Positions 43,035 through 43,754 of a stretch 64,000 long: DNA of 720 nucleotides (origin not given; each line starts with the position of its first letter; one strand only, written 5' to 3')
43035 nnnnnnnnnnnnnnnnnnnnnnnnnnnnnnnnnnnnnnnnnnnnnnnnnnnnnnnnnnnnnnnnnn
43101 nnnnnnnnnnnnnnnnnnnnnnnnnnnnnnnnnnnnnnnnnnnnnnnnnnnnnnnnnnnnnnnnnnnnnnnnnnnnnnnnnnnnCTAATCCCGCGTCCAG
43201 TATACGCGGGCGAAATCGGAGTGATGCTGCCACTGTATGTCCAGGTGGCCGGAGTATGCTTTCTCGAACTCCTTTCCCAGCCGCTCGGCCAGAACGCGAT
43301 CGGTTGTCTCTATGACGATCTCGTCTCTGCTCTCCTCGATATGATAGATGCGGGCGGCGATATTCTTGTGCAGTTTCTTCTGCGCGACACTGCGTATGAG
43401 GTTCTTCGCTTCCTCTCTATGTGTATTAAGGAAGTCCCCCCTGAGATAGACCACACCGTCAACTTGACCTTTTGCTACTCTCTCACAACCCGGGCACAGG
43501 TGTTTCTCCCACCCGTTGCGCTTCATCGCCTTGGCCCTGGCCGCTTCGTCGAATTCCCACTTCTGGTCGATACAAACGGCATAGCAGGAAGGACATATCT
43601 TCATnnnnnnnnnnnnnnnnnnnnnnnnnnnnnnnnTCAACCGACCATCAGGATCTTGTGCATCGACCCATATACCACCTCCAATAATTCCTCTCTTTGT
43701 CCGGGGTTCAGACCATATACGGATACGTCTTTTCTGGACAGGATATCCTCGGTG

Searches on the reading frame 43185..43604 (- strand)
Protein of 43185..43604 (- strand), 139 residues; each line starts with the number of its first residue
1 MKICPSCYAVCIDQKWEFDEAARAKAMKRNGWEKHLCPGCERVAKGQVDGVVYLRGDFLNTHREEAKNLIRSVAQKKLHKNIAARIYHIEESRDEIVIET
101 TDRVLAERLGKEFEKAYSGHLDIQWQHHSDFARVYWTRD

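Call 24: search_protein_families(library=pfam, max_evalue=0.001, proteins=[window:43185-43604:-])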
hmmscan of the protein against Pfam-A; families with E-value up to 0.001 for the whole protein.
window:43185-43604:- (139 aa): 1 family
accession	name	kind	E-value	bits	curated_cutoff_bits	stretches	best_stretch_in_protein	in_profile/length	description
PF04981.18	NMD3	-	6e-08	32.9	24.9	1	32-122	129-218/243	NMD3 family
